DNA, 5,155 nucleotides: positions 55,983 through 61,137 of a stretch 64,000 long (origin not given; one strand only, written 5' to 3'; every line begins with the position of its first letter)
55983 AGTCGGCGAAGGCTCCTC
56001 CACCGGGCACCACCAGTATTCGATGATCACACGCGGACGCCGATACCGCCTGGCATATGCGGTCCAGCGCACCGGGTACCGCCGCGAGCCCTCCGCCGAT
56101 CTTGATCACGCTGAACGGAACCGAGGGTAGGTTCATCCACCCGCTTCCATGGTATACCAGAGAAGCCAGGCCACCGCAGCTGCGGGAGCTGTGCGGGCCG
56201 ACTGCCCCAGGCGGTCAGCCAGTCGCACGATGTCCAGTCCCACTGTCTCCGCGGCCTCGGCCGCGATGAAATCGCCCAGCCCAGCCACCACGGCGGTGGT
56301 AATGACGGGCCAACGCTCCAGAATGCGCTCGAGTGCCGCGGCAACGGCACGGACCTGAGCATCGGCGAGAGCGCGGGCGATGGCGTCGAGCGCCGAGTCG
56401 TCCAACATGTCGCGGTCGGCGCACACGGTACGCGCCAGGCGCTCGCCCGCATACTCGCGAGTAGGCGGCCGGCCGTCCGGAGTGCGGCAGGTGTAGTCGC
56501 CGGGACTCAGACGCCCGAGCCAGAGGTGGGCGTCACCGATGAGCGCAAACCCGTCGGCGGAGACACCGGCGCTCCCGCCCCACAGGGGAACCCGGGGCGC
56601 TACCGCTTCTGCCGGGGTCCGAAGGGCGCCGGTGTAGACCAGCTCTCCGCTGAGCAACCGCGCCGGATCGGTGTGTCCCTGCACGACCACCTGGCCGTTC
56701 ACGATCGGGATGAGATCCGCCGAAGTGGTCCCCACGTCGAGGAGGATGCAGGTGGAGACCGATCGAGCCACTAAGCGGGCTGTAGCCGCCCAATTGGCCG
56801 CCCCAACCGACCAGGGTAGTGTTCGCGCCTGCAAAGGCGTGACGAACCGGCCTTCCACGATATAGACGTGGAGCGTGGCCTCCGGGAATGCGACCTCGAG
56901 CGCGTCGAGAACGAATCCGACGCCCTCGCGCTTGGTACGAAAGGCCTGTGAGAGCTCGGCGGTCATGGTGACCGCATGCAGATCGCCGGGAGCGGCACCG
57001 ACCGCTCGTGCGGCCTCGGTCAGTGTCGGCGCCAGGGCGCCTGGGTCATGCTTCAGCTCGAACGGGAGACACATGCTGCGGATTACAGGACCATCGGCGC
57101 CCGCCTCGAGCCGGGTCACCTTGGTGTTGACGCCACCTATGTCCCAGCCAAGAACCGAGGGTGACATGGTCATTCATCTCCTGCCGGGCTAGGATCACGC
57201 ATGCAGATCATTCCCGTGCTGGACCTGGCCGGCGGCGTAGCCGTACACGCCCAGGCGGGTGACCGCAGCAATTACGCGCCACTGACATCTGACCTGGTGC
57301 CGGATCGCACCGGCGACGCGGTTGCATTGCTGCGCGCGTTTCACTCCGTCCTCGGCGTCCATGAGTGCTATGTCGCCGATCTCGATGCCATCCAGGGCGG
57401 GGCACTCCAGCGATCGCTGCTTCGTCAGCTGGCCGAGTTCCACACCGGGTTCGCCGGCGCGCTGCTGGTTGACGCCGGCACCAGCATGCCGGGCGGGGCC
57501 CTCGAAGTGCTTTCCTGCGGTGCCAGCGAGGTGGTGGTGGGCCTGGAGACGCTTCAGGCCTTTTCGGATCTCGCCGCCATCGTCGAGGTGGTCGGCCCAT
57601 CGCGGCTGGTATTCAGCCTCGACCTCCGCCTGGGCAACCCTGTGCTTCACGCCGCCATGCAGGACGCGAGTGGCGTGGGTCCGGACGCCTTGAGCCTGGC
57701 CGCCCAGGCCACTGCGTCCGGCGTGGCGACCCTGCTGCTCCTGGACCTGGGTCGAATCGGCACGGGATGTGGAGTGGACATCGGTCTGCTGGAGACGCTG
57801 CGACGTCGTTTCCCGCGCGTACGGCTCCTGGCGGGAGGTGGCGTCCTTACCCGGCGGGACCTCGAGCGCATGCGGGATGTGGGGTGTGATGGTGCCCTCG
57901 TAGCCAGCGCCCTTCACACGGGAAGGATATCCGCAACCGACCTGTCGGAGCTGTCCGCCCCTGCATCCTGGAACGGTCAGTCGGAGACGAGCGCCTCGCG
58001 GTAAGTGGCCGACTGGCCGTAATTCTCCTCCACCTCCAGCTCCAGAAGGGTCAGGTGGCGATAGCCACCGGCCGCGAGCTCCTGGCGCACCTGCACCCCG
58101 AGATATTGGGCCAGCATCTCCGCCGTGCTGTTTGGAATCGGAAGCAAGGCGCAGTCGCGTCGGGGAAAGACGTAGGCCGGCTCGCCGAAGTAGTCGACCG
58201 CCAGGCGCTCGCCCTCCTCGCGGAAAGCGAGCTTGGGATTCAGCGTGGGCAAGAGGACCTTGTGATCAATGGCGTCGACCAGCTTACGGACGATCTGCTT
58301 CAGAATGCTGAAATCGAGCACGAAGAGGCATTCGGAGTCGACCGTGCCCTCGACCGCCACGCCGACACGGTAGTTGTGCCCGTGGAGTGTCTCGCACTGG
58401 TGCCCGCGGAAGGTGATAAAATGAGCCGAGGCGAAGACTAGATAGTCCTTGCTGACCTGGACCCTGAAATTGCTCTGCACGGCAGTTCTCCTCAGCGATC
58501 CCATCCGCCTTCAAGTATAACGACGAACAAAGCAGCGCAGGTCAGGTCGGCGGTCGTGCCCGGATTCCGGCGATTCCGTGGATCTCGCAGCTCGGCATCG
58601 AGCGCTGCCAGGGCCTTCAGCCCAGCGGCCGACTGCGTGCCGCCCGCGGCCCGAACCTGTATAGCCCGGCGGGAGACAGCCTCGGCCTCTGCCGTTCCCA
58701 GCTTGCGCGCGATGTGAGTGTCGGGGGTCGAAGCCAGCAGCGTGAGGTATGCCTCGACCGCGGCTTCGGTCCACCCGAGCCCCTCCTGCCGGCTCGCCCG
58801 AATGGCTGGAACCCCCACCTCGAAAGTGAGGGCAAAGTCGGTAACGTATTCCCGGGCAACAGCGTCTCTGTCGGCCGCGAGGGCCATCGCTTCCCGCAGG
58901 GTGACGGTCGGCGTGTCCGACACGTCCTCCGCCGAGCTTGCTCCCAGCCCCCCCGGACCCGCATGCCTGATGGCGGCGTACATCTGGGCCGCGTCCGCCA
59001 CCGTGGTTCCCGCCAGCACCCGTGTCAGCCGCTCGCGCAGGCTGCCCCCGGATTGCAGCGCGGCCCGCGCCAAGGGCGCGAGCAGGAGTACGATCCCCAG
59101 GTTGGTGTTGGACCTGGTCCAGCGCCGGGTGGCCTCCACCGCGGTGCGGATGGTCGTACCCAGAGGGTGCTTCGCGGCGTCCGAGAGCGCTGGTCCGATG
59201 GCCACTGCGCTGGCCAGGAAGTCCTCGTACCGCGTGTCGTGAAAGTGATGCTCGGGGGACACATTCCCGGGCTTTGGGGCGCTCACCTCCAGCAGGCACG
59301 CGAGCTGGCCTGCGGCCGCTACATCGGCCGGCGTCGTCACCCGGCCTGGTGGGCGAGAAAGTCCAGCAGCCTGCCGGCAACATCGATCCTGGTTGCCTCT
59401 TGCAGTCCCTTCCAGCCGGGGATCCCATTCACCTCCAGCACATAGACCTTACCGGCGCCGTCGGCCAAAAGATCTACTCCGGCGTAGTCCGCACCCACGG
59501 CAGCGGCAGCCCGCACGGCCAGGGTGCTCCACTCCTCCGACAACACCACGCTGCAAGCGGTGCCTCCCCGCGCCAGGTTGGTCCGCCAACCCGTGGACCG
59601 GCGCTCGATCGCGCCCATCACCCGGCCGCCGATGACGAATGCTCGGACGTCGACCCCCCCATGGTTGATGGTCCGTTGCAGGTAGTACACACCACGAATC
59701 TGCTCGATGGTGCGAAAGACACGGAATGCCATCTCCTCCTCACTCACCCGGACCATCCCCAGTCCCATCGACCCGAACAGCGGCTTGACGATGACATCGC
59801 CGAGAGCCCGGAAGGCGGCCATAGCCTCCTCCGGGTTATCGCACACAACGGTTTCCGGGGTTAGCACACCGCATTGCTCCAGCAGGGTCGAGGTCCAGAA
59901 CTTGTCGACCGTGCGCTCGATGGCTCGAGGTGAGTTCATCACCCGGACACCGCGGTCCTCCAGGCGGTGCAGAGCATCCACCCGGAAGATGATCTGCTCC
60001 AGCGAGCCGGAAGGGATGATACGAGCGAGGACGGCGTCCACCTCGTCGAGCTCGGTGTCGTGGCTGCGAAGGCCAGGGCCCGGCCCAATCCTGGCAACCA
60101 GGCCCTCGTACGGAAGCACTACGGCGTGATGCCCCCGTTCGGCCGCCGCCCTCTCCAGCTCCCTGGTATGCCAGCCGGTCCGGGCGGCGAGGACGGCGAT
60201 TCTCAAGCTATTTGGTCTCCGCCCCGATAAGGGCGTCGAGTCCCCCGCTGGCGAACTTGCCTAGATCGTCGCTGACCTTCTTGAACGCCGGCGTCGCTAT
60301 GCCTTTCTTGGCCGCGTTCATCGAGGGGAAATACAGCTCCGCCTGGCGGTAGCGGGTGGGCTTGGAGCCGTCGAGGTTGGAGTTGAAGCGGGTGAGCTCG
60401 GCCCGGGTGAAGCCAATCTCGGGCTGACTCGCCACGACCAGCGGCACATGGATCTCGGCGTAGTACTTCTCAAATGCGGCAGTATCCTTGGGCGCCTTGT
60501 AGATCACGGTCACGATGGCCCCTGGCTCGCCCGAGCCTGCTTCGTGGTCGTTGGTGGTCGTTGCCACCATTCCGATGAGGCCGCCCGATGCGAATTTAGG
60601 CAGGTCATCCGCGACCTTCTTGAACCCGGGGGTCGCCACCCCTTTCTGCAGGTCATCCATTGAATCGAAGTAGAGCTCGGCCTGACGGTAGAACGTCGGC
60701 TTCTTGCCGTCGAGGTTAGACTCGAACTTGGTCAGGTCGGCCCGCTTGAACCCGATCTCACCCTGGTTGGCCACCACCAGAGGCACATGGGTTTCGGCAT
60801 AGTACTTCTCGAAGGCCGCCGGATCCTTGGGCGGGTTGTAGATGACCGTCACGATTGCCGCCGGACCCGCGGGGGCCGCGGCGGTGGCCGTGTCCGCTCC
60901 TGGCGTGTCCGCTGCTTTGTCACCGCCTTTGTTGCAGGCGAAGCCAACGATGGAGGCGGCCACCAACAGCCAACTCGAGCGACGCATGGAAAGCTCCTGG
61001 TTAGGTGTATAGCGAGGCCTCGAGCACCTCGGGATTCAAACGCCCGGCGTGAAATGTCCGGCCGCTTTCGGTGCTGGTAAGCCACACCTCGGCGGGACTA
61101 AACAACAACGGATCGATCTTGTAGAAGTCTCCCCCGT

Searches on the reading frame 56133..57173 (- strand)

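Call 6: search_protein_families(library=ncbifam, proteins=[window:56133-57173:-])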
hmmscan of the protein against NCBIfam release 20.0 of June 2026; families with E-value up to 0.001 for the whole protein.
window:56133-57173:- (346 aa): 2 families
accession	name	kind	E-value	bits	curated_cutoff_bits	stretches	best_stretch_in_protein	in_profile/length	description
TIGR03123.1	one_C_unchar_1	hypoth_equivalog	9.3e-85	284.7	244.1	1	8-338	1-326/327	probable H4MPT-linked C1 transfer pathway protein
NF040623.1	MfnF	equivalog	2.7e-62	210.8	520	1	7-338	2-322/324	(4-{4-[2-(gamma-L-glutamylamino)ethyl]phenoxymethyl}furan-2-yl)methanamine synthase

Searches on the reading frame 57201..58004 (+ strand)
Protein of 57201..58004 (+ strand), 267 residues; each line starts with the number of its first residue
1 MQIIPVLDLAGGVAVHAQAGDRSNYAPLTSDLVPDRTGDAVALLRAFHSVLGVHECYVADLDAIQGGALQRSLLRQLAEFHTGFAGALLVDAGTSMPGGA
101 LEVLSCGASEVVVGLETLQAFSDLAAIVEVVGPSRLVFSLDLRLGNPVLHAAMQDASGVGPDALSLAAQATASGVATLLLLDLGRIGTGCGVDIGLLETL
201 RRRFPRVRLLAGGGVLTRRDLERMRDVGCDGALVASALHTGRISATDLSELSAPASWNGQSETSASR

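Call 22: search_protein_families(library=ncbifam, proteins=[window:57201-58004:+])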
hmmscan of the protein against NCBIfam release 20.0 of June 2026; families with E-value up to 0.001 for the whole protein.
window:57201-58004:+ (267 aa): 10 families
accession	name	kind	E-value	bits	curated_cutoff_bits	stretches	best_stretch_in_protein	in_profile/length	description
TIGR00734.1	hisAF_rel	hypoth_equivalog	6e-29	101.5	179.85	1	1-243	1-221/221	HisA/HisF family protein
TIGR00007.1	TIGR00007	equivalog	1.8e-17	63.8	228.95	1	3-246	1-229/231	1-(5-phosphoribosyl)-5-[(5-phosphoribosylamino)methylideneamino]imidazole-4-carboxamide isomerase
NF010112.0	PRK13585.1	equivalog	5.5e-12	45.8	243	1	1-247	3-233/241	1-(5-phosphoribosyl)-5-[(5-phosphoribosylamino)methylideneamino]imidazole-4-carboxamide isomerase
TIGR03572.1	WbuZ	equivalog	6.6e-08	32.2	299.7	1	36-239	28-231/232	glycosyl amidation-associated protein WbuZ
TIGR00735.1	hisF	equivalog_domain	1.7e-07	30.8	294.55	1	3-250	6-244/254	imidazole glycerol phosphate synthase subunit HisF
NF010113.0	PRK13586.1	equivalog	5.8e-07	29.4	238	1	2-244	3-227/232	1-(5-phosphoribosyl)-5-((5-phosphoribosylamino)methylideneamino)imidazole-4-carboxamide isomerase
NF038364.1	AglZ_HisF2_fam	equivalog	2.8e-06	26.9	310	1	38-228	29-218/248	AglZ/HisF2 family acetamidino modification protein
NF041303.1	Indglycph_syn_Halo_TrpC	equivalog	8.7e-06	25.2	380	1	191-245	187-243/250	indole-3-glycerol phosphate synthase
NF003156.0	PRK04128.1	equivalog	2.9e-05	24.1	285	1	1-251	2-227/231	1-(5-phosphoribosyl)-5-((5-phosphoribosylamino)methylideneamino)imidazole-4-carboxamide isomerase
NF003302.0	PRK04302.1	subfamily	3.7e-05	23.6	132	1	198-251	165-218/223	triose-phosphate isomerase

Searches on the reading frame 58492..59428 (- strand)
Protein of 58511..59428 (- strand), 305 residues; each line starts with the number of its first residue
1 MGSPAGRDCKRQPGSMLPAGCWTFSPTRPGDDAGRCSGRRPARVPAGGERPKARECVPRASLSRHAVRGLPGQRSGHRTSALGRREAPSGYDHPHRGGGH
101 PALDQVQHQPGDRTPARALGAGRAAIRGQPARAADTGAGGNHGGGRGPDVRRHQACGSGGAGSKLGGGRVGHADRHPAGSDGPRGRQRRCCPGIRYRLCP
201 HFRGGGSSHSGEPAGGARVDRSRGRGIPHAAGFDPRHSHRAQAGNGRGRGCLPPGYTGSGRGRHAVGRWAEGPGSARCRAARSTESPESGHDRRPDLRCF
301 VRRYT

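Call 7: search_protein_families(library=ncbifam, proteins=[window:58511-59428:-])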
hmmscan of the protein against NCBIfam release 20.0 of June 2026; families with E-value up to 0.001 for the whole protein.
window:58511-59428:- (305 aa): 0 families

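Call 18: search_protein_families(library=pfam, proteins=[window:58511-59428:-], max_evalue=0.01)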
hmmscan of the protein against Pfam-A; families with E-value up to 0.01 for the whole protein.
window:58511-59428:- (305 aa): 0 families

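Call 22: search_protein_families(library=ncbifam, proteins=[window:58492-59340:-])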
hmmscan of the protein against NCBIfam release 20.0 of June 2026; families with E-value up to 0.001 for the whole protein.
window:58492-59340:- (282 aa): 4 families
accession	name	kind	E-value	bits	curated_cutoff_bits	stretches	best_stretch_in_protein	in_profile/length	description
NF002315.0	PRK01237.1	equivalog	1.3e-16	60.8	280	1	169-274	176-279/291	triphosphoribosyl-dephospho-CoA synthase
TIGR03132.1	malonate_mdcB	equivalog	2.4e-15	56.8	282.35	1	167-275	164-270/272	triphosphoribosyl-dephospho-CoA synthase MdcB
TIGR03125.1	citrate_citG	equivalog_domain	3.4e-08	33.3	272.3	1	169-273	171-272/275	triphosphoribosyl-dephospho-CoA synthase CitG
NF007503.0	PRK10096.1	equivalog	0.00027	20.4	477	1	167-273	185-289/292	triphosphoribosyl-dephospho-CoA synthase CitG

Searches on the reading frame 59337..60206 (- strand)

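Call 7: search_protein_families(library=ncbifam, proteins=[window:59337-60206:-])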
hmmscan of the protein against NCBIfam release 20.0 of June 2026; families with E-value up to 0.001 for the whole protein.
window:59337-60206:- (289 aa): 22 families
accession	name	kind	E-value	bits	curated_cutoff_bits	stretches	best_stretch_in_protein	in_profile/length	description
NF040720.1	MptN_Meth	equivalog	1.2e-74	251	350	1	5-283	5-289/291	tetrahydromethanopterin:alpha-L-glutamate ligase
TIGR00768.1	rimK_fam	subfamily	1.8e-61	207.9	143.4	1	3-282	2-274/276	RimK family alpha-L-glutamate ligase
TIGR02144.1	LysX_arch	equivalog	2.4e-45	154.8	275.6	1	81-286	67-277/281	lysine biosynthesis protein LysX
TIGR04356.1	grasp_GAK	hypoth_equivalog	1.7e-40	139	300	1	2-285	1-284/287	GAK system ATP-grasp enzyme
NF007764.0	PRK10446.1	equivalog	4.8e-33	114.7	331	1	1-288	1-290/300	30S ribosomal protein S6--L-glutamate ligase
NF003573.0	PRK05246.1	equivalog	5.2e-20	71.4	272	1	49-287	73-312/316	glutathione synthase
TIGR04443.1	F420_CofF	equivalog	3.5e-19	68.9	300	1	73-271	64-266/283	coenzyme gamma-F420-2:alpha-L-glutamate ligase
TIGR01380.1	glut_syn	equivalog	4.1e-18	65.4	299.05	1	49-286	72-310/312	glutathione synthase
TIGR02068.2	cya_phycin_syn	equivalog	5e-16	57.9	850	2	95-204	207-316/862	cyanophycin synthetase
NF009110.0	PRK12458.1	subfamily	5e-14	52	408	1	50-264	80-310/349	glutathione synthetase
NF010623.0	PRK14016.1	subfamily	8e-14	50.7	877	1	99-204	212-317/871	cyanophycin synthetase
NF038074.1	fam_STM4014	hypoth_equivalog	1.7e-13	50.6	175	2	76-170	87-191/349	STM4014 family protein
TIGR04187.1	GRASP_SAV_5884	subfamily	8.5e-13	48.2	350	1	86-284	108-311/312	ATP-grasp ribosomal peptide maturase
NF002378.0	PRK01372.1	subfamily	4.5e-09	35.5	243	1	99-265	98-273/305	D-alanine--D-alanine ligase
TIGR03103.1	trio_acet_GNAT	equivalog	1.2e-08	33.9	569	1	92-203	288-398/547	N-acetylglutaminylglutamine synthetase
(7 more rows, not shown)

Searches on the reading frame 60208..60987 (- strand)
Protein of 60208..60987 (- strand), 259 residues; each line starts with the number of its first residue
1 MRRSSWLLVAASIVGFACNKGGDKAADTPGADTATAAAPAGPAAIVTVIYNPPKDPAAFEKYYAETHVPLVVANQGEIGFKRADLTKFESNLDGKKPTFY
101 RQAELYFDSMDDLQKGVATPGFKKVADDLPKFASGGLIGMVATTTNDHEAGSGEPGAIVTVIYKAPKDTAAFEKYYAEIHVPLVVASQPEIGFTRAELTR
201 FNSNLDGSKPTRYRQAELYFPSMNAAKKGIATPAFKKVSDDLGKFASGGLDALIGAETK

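Call 7: search_protein_families(library=ncbifam, proteins=[window:60208-60987:-])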
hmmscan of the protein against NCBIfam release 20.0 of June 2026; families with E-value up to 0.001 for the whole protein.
window:60208-60987:- (259 aa): 1 family
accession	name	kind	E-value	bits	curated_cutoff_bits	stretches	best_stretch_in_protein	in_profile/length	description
TIGR02118.1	TIGR02118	subfamily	6.6e-42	142.3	30.5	2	45-142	3-98/103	EthD family reductase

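Call 18: search_protein_families(library=pfam, proteins=[window:60208-60987:-], max_evalue=0.01)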
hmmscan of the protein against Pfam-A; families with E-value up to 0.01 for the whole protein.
window:60208-60987:- (259 aa): 2 families
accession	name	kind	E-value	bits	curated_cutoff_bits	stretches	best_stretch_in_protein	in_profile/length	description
PF07110.17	EthD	-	6.3e-22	79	22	2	52-134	2-94/96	EthD domain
PF14114.12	DUF4286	-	0.0011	19.7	25.8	0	57-114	16-68/100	Domain of unknown function (DUF4286)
